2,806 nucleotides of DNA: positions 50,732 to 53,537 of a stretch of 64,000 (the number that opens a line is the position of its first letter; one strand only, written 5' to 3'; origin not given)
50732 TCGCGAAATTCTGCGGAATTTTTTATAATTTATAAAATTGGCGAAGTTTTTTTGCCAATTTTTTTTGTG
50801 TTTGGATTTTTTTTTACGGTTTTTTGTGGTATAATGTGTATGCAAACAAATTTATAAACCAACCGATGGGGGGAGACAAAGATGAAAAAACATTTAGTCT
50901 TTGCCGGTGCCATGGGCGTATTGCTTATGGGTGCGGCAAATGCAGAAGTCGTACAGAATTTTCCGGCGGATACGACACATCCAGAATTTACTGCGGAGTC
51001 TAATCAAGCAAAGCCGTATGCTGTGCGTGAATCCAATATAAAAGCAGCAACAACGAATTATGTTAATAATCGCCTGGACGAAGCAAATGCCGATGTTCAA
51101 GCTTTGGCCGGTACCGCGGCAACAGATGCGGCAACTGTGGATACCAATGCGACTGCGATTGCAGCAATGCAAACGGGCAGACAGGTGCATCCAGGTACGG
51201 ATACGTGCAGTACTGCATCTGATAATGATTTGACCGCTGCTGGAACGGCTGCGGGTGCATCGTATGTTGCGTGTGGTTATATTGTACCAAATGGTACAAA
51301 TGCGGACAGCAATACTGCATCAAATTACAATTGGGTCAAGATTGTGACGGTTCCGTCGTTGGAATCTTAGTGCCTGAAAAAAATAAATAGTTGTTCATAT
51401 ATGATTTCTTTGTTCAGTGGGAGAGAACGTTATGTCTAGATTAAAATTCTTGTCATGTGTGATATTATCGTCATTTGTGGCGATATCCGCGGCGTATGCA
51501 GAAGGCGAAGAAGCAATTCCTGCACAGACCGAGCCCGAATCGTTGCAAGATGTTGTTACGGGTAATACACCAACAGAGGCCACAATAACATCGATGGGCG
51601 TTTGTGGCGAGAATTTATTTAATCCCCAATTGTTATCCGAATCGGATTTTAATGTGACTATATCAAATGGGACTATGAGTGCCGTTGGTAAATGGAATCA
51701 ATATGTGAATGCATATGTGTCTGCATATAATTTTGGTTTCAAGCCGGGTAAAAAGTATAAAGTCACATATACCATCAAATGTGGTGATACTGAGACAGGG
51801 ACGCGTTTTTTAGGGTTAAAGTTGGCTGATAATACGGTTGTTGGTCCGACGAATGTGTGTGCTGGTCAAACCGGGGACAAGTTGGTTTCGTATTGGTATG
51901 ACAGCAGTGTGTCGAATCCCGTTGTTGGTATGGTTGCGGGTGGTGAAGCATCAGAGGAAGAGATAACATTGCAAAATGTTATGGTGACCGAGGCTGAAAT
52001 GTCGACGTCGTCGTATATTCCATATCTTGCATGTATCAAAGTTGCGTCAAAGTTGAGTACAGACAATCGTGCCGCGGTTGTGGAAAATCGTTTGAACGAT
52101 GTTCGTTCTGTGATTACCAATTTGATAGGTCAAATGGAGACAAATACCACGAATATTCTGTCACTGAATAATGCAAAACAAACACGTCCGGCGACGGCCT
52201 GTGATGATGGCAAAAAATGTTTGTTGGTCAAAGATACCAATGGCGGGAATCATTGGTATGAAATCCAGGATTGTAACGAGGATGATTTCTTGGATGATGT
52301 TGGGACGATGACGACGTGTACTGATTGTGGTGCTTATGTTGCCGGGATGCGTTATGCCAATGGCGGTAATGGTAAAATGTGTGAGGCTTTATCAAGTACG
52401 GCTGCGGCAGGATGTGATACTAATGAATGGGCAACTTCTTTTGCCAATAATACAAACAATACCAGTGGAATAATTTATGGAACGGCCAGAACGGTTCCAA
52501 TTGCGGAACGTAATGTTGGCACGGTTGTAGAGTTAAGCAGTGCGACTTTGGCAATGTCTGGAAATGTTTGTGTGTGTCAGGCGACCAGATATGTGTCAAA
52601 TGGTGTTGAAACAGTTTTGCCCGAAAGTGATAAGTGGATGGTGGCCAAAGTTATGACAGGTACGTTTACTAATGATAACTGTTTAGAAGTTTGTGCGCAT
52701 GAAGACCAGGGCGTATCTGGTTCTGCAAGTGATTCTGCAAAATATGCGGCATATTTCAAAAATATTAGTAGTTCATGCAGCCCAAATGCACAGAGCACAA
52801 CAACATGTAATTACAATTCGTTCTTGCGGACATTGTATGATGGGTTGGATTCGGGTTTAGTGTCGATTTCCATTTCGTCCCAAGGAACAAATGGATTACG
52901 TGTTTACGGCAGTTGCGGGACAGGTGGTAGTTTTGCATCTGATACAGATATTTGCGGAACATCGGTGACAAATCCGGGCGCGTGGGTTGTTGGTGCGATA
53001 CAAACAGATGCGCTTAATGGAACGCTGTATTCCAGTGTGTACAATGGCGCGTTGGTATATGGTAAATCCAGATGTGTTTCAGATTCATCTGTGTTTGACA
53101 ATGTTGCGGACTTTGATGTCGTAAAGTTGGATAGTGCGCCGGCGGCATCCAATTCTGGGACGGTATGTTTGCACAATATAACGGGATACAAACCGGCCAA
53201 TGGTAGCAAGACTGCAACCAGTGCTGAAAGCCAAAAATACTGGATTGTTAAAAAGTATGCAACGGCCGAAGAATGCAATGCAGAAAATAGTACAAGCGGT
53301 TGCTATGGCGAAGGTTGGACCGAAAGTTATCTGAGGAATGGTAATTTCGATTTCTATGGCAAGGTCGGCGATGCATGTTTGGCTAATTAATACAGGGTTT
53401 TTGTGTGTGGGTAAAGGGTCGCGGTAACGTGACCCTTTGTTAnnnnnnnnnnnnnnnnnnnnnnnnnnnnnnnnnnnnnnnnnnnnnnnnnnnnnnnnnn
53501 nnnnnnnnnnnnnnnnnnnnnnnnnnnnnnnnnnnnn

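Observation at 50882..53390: Second fibre-like locus sharing a coiled-coil/KQTRP/Cys joint with the 31.4-kb gene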

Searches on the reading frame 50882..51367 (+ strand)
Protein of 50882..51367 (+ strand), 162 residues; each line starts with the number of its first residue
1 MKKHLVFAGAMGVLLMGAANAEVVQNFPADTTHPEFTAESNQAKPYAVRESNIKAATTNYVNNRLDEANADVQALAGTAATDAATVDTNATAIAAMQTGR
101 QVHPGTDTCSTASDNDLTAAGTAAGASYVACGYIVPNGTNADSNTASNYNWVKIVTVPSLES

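Call 6: search_protein_families(library=pfam, proteins=[window:50882-51367:+], max_evalue=1)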
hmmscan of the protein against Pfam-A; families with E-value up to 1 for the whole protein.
window:50882-51367:+ (162 aa): 1 family
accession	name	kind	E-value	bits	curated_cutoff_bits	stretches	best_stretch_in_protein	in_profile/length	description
PF04095.22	NAPRTase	-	0.1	12.8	20.8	1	95-154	22-81/239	Nicotinate phosphoribosyltransferase (NAPRTase) family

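Call 7: search_protein_families(library=phrogs, proteins=[window:50882-51367:+], max_evalue=1)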
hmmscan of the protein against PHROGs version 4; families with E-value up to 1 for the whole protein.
window:50882-51367:+ (162 aa): 0 families

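Call 8: search_protein_families(library=ncbifam, proteins=[window:50882-51367:+], max_evalue=1)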
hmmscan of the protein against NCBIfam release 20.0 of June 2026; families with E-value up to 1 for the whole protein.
window:50882-51367:+ (162 aa): 0 families

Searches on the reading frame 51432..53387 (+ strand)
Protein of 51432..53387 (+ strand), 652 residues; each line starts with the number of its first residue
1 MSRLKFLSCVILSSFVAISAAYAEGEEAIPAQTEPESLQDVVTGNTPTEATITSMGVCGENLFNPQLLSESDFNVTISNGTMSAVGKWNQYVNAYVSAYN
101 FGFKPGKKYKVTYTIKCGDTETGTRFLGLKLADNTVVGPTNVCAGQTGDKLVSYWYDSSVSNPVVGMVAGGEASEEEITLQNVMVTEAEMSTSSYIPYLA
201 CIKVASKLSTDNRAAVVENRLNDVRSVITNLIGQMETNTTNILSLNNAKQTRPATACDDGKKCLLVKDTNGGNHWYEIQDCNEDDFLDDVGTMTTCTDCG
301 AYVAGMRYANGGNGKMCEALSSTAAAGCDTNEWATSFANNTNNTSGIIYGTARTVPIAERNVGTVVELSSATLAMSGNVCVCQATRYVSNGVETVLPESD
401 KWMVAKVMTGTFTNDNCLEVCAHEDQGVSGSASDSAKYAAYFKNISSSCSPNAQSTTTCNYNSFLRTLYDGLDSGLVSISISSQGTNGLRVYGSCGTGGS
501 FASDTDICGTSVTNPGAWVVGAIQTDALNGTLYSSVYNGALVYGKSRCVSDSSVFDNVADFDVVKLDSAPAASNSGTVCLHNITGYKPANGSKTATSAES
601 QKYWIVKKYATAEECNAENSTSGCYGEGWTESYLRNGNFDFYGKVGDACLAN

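Call 6: search_protein_families(library=pfam, proteins=[window:51432-53387:+], max_evalue=1)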
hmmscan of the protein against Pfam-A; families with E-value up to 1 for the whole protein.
window:51432-53387:+ (652 aa): 1 family
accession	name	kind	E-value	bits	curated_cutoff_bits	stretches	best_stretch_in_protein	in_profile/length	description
PF03085.20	RAP-1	-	0.014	15.5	25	1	178-247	57-124/244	Rhoptry-associated protein 1 (RAP-1)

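Call 7: search_protein_families(library=phrogs, proteins=[window:51432-53387:+], max_evalue=1)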
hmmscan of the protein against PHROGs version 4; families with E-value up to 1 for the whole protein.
window:51432-53387:+ (652 aa): 0 families

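Call 8: search_protein_families(library=ncbifam, proteins=[window:51432-53387:+], max_evalue=1)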
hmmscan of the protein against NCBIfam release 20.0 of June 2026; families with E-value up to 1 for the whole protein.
window:51432-53387:+ (652 aa): 0 families

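Call 11: find_homologous_proteins(query=window:51432-53387:+)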
Query window:51432-53387:+ (652 aa): 14 proteins with E <= 0.001 among 8000 candidates.
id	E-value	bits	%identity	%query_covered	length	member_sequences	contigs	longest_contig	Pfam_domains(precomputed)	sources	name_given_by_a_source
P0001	0.0e+0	1464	100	100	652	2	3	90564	-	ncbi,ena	-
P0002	2.1e-96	342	43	69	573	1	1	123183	-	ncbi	-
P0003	2.6e-72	263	39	69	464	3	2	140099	-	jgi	-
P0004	1.9e-64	237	32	91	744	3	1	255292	-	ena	-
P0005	2.1e-62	230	32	93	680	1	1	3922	-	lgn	-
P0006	2.5e-62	230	34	84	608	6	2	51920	-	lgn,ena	-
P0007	7.4e-61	225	33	93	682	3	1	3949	-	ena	-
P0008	9.1e-61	224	38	66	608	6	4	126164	-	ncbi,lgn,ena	-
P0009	1.3e-60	224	35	84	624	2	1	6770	-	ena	-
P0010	2.0e-58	217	33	70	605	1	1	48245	-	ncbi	-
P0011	9.4e-52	195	31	91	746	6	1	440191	-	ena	-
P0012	9.2e-31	125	30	69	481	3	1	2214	-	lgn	-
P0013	1.2e-28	118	30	63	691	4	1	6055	-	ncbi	-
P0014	5.6e-21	93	33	45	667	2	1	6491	-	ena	-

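Call 13: find_encoding_contigs(protein=P0001, flank=3000, max_places=4)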
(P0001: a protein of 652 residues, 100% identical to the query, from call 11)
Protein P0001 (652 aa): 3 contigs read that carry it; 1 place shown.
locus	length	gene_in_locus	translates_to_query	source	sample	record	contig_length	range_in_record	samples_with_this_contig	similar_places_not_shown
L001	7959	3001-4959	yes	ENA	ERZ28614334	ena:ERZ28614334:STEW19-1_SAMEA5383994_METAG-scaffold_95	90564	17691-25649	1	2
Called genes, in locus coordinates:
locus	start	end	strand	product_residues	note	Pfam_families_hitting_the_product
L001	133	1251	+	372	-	PF00712:DNA_pol3_beta, PF02767:DNA_pol3_beta_2, PF02768:DNA_pol3_beta_3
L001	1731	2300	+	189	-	PF08207:EFP_N, PF01132:EFP, PF09285:Elong-fact-P_C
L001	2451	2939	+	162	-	-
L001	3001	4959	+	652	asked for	-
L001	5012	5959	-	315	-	PF01116:F_bP_aldolase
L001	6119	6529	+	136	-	-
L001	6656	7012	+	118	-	-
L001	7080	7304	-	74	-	PF12441:CopG_antitoxin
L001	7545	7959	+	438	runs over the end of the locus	PF04052:TolB_N, PF00930:DPPIV_N (faint), PF26550:Tricorn_2nd (weak), PF25174:Beta-prop_THOC3 (faint), PF26549:Tricorn_N, PF07676:PD40, PF26549:Tricorn_N, PF26550:Tricorn_2nd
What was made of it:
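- Checked: A public gene call also gives A as 652 aa starting MSRLKF (call 13).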

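Call 35: search_solved_structures(query=window:51432-53387:+, max_evalue=1)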
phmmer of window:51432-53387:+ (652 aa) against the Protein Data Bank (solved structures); distinct sequences matched with E-value up to 1: 2.
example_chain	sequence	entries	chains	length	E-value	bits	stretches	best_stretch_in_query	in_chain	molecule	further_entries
2jah_A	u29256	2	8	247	0.042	15.7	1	327-400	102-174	CLAVULANIC ACID DEHYDROGENASE | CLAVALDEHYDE DEHYDROGENASE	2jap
9ee8_A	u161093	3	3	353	0.57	12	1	336-390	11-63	Adenosine receptor A2a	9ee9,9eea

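Call 46: predict_structure(alignment_id=A3)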
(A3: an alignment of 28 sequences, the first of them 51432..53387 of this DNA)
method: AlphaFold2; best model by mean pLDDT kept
length: 652 residues; sequences in the alignment: 28
mean_pLDDT: 68.0   pTM: 0.49
mean pLDDT of the five models: 68.0, 66.7, 65.1, 63.5, 60.2
residues with pLDDT >= 90: 23; 70-90: 337; 50-70: 160; < 50: 132
segments of 3 or more residues with pLDDT < 50: 1-57, 202-215, 217-219, 245-252, 296-307, 309-315, 317-325, 425-430, 480-491
pLDDT, mean of each block of 10 residues (from residue 1): 42 39 30 31 33 45 83 83 86 80 87 85 78 88 79 88 85 82 83 66 40 47 56 57 45 57 69 69 81 57 39 43 53 75 76 87 84 72 86 79 84 75 54 70 83 80 80 63 39 51 60 66 58 58 83 77 84 85 81 75 86 74 63 68 78 55
secondary structure, 60 per line:
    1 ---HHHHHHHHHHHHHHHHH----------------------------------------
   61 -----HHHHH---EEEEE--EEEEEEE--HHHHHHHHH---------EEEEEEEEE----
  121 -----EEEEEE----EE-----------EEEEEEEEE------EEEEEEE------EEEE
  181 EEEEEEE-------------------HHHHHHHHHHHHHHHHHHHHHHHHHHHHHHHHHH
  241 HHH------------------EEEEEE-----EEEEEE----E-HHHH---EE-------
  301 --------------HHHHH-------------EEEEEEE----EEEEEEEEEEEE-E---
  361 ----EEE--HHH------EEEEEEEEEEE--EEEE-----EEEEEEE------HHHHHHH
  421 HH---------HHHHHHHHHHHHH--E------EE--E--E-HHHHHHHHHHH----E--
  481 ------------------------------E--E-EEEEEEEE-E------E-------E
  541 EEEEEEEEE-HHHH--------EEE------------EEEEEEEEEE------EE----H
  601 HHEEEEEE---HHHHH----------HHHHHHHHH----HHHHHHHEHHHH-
elements in order (helices of 4 or more, strands of 3 or more residues): H4-20 H66-70 E74-78 E81-87 H90-98 E108-116 E126-131 E149-157 E164-170 E177-187 H207-243 E262-267 E273-278 H285-288 H315-319 E333-339 E344-355 E365-367 E379-389 E392-395 E401-407 H414-422 H432-444 H463-473 E516-523 E540-549 H551-554 E563-565 E578-587 E603-608 H612-616 H627-635 H640-646 H648-651
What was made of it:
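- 51603..52016 (+): A module Na (aa 58-195): beta-sandwich that resembles carbohydrate-binding modules. AF2 pLDDT 80-88 (call 46).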

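Call 49: fold_search(model_id=the predicted structure, library=pdb)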
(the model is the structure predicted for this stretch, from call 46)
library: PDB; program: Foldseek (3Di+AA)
matches with E <= 10: 1049; with E <= 0.001: 6
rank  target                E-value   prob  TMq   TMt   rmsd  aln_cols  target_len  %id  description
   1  8zdp_v                3.8e-06  0.94  0.15  0.13  65.7       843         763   10  Cryo-EM structure of Mycobacteriophage Douge Central fiber (gp20) (released 2025-06-25)
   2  8zdq_v                5.6e-06  0.96  0.16  0.12  70.2       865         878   10  Cryo-EM structure of Mycobacteriophage Douge complete baseplate (gp13, gp17, gp23, gp16, gp18 and gp20) (released 2025-06-25)
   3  7kwb_B                2.0e-04  0.87  0.12  0.18  29.6       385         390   10  Surface glycan-binding protein B from Bacteroides thetaiotaomicron (released 2021-02-17)
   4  7kwb_A                6.3e-04  0.77  0.12  0.16  29.5       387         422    9  Surface glycan-binding protein B from Bacteroides thetaiotaomicron (released 2021-02-17)
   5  5w6h_A                7.0e-04  1.00  0.11  0.10   7.1       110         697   11  Crystal structure of Bacteriophage CBA120 tailspike protein 4 enzymatically active domain (TSP4dN, orf213) (released 2018-10-24)
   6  4d0q                  9.2e-04  1.00  0.12  0.41   6.0       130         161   10  Hyaluronan Binding Module of the Streptococcal Pneumoniae Hyaluronate Lyase (released 2014-08-06)
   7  2zey_A                1.1e-03  1.00  0.14  0.48   5.1       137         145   16  Family 16 carbohydrate binding module (released 2008-03-04)
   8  2zex_A                1.5e-03  1.00  0.13  0.47   4.9       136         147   15  Family 16 carbohydrate binding module (released 2008-03-04)
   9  2wys_B                1.5e-03  1.00  0.14  0.17   8.3       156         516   17  High resolution crystallographic structure of the Clostridium thermocellum N-terminal endo-1,4-beta-D-xylanase 10B (Xy (released 2010-08-25)
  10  1gui_A                1.6e-03  0.99  0.10  0.33   8.9       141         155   15  CBM4 structure and function (released 2002-09-26)
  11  2w5f_A                1.8e-03  1.00  0.13  0.16   6.9       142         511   14  High resolution crystallographic structure of the Clostridium thermocellum N-terminal endo-1,4-beta-D-xylanase 10B (Xy (released 2010-01-19)
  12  2zew_B                1.8e-03  1.00  0.13  0.47   5.0       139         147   14  Family 16 Cabohydrate Binding Domain Module 1 (released 2008-03-04)
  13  2zew_A                1.9e-03  1.00  0.13  0.45   5.1       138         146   15  Family 16 Cabohydrate Binding Domain Module 1 (released 2008-03-04)
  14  9jsg                  2.0e-03  1.00  0.10  0.12   8.4       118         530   15  Clostridium perfringens iota toxin pore Ib in pore state (released 2025-05-14)
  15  6uwi_H                2.0e-03  0.99  0.10  0.10  14.4       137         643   17  Crystal structure of the Clostridium difficile translocase CDTb (released 2020-01-22)
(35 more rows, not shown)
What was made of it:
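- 51603..52016 (+): Foldseek hits to CBM16, CBM4 and CBM22, TM about 0.45-0.48, E about 1e-3 (call 49).
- On Carbohydrate-binding module / lectin-like domains (for modules Na and Y): Na matches CBM16, CBM4 and CBM22 at TM 0.45-0.48, E about 1e-3 (call 49).
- CBM-like for Na (call 49). Folds are lectin- or CBM-like, including a match to Bacteroides surface glycan-binding protein B (7kwb, E=2e-4, call 49).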

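Call 54: fold_search(model_id=the predicted structure, library=viral)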
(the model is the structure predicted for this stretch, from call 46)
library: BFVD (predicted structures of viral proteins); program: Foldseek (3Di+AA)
matches with E <= 10: 1047; with E <= 0.001: 89
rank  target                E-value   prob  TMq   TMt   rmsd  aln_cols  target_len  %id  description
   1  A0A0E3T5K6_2          5.0e-07  0.99  0.15  0.11  43.3       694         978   12  Tail fiber [Bacillus phage Stills]
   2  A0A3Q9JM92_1          1.4e-06  1.00  0.15  0.10  30.6       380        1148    9  (no name in the UniProt tables at hand)
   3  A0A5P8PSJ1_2          1.6e-06  1.00  0.14  0.08  24.2       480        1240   10  Tail protein [Acinetobacter phage VB_ApiP_XC38]
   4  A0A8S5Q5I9            2.7e-06  0.97  0.15  0.08  28.2       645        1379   10  Tail protein [Siphoviridae sp. ctxrg1]
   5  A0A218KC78            3.4e-06  1.00  0.16  0.17  25.8       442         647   10  CBM-cenC domain-containing protein [Bacillus phage PBC2]
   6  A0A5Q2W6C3            3.8e-06  0.91  0.13  0.08  31.6       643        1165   11  (no name in the UniProt tables at hand)
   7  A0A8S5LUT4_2          4.2e-06  0.98  0.14  0.13  31.6       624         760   12  Tail protein [Siphoviridae sp. ctMsr1]
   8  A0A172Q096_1          6.5e-06  1.00  0.15  0.08  35.3       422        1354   11  F5/8 type C domain-containing protein [Acinetobacter phage vB_AbaM_ME3]
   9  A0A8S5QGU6            6.5e-06  1.00  0.15  0.09  22.2       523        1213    9  Endopeptidase tail [Siphoviridae sp. ctoOf8]
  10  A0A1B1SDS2            8.1e-06  0.97  0.12  0.08  31.8       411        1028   13  (no name in the UniProt tables at hand)
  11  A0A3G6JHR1            8.6e-06  1.00  0.16  0.09  28.9       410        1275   11  Uncharacterized protein (Fragment) [Lactobacillus phage ViSo-2018a]
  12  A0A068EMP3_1          1.0e-05  1.00  0.13  0.08  13.4       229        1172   12  Putative tail protein [Bacillus phage CP-51]
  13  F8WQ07                1.1e-05  0.91  0.14  0.08  27.3       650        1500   10  (no name in the UniProt tables at hand)
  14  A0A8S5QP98            1.7e-05  1.00  0.15  0.08  14.6       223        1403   11  Tail protein [Siphoviridae sp. ctgBD49]
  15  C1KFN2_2              1.9e-05  0.87  0.15  0.09  30.9       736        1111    9  Putative tail fibre protein [Lactobacillus phage Lb338-1]
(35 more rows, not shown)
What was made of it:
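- On Phage tail fibre / receptor-binding protein: There are 89 BFVD matches at E<=1e-3, but TM-scores are at most 0.3 and the matches are driven by the CBM-like domain (call 54).
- Closest known: Phage receptor-binding proteins and tail fibres with CBM-like domains. Same: There are 89 BFVD matches at E<=1e-3 (call 54).
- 89 phage tail-fibre or tail proteins at E<=1e-3 (call 54). The best structural matches in the viral library are tail fibres and tail proteins (call 54).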

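Call 87: search_protein_families(library=pfam, proteins=[P0004, P0014], max_evalue=0.01)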
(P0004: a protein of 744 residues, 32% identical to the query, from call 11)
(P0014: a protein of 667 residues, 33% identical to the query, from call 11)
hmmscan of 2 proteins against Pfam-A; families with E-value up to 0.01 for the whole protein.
P0004 (744 aa): 0 families

P0014 (667 aa): 0 families
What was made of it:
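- On Bdellovibrio MAT fibre superfamily: No Pfam domain of any kind was found in A, B, C or 10 diverse members (calls 6, 87).
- On Trimeric autotransporter adhesin: No Pfam hit (calls 6, 87).
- Closest known: Trimeric autotransporter adhesins. Different: No such domain is found here (calls 6, 87), and many members end at the joint.
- No toxin family was hit in Pfam or NCBIfam (calls 6, 8, 87).
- Tried and rejected: Pfam gave nothing for 10 diverse members (call 87).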

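Call 89: search_dna_similar(query=window:51432-53387:+, collection=phages, mode=protein, max_evalue=0.001, max_rows=15)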
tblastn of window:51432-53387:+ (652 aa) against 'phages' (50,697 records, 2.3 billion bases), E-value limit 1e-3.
No match.
